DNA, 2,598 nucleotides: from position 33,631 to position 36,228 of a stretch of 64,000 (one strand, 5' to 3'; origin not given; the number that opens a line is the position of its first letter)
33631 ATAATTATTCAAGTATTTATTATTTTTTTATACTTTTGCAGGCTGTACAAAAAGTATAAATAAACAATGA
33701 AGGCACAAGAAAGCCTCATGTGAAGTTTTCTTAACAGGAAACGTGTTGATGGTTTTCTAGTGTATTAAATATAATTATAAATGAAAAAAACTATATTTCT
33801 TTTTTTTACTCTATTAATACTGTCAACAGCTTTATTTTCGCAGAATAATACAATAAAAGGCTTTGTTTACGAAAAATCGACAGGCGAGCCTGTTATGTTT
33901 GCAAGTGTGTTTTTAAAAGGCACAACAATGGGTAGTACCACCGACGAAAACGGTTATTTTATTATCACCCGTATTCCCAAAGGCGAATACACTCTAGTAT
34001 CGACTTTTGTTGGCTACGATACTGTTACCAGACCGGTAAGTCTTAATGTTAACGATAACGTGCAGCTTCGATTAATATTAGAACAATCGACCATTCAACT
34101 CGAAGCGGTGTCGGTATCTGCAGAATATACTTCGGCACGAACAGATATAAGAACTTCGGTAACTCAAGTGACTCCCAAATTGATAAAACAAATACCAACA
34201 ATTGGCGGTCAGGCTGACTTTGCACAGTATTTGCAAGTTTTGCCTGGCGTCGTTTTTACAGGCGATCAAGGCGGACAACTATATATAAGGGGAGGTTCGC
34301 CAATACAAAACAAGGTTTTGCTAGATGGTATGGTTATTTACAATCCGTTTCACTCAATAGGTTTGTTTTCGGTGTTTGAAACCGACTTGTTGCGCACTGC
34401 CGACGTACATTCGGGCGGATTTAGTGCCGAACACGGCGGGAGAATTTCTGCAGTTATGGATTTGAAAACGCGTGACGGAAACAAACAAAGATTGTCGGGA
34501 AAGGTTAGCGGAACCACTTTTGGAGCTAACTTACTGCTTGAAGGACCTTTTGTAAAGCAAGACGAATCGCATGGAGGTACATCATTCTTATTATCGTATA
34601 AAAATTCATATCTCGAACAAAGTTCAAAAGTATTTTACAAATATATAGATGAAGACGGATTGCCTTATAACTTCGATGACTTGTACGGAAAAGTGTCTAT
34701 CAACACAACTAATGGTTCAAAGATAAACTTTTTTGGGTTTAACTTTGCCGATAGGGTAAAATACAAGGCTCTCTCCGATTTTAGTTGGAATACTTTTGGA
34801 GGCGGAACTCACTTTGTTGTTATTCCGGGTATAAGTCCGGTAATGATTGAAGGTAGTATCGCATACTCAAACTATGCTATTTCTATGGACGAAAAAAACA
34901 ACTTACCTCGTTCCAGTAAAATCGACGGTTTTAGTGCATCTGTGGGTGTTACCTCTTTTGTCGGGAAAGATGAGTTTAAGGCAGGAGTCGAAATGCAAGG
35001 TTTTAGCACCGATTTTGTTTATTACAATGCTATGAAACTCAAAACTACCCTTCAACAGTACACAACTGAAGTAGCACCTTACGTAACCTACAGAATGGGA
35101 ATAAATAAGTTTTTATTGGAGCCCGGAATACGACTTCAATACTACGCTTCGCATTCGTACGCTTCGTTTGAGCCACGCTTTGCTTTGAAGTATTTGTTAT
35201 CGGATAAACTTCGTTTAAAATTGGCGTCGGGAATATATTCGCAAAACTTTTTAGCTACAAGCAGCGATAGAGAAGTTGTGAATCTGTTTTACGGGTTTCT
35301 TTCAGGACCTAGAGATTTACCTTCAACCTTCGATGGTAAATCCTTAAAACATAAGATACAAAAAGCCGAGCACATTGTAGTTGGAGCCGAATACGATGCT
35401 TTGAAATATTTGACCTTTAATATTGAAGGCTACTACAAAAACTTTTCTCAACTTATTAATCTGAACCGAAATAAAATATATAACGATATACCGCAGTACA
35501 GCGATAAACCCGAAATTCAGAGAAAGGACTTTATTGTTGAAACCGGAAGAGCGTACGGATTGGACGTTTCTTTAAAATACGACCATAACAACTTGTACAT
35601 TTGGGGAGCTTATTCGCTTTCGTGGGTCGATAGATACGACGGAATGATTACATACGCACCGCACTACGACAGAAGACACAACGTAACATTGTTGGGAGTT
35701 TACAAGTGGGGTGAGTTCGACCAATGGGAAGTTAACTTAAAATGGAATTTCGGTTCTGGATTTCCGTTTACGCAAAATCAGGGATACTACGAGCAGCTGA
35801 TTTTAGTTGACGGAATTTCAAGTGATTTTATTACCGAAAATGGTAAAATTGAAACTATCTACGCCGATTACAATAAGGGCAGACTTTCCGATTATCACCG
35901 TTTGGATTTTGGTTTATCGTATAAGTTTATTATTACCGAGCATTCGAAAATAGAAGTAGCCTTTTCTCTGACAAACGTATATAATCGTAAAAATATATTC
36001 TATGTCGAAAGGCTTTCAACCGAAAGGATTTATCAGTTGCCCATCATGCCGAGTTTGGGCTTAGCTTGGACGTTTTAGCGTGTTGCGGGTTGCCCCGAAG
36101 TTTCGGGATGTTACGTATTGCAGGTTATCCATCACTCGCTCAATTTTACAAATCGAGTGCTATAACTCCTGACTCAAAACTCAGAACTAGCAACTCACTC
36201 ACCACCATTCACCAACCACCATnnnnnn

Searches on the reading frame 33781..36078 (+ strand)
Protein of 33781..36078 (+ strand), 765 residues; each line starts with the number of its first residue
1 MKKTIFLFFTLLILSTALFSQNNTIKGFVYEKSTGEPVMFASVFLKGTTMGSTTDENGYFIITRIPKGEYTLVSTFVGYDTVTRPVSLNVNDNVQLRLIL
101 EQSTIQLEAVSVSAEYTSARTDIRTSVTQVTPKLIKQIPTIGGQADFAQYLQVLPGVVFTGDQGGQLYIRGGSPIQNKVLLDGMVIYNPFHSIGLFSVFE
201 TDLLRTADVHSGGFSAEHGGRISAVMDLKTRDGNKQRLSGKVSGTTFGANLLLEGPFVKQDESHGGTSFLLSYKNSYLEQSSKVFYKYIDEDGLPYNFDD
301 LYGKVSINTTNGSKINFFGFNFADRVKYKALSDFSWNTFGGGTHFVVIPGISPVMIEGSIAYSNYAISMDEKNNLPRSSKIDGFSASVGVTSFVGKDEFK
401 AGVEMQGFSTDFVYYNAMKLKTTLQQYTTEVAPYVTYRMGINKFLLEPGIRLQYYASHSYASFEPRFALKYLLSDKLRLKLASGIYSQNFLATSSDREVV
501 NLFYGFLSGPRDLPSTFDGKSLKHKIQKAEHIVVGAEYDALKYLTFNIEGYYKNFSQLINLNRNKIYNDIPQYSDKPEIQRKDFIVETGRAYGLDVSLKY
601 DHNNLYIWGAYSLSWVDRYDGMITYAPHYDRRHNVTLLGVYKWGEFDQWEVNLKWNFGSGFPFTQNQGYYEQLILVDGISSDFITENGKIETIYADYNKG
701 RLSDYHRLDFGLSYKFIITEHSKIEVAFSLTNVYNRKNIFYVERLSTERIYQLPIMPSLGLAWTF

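Call 61: search_protein_families(library=pfam, proteins=[window:33781-36078:+])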
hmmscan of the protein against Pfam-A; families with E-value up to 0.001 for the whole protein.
window:33781-36078:+ (765 aa): 4 families
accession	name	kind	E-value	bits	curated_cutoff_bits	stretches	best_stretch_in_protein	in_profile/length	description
PF13715.12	CarbopepD_reg_2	-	2.6e-22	79.1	32.2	1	25-112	1-88/88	CarboxypepD_reg-like domain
PF13620.12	CarboxypepD_reg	-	5.5e-15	55.9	32.3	1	24-100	1-81/82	Carboxypeptidase regulatory-like domain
PF07715.20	Plug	-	1.7e-09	38.5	23.9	1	122-221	4-102/107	TonB-dependent Receptor Plug Domain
PF23591.1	CILP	-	0.00055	20.3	27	0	22-77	4-57/90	Cartilage intermediate layer protein 1-like domain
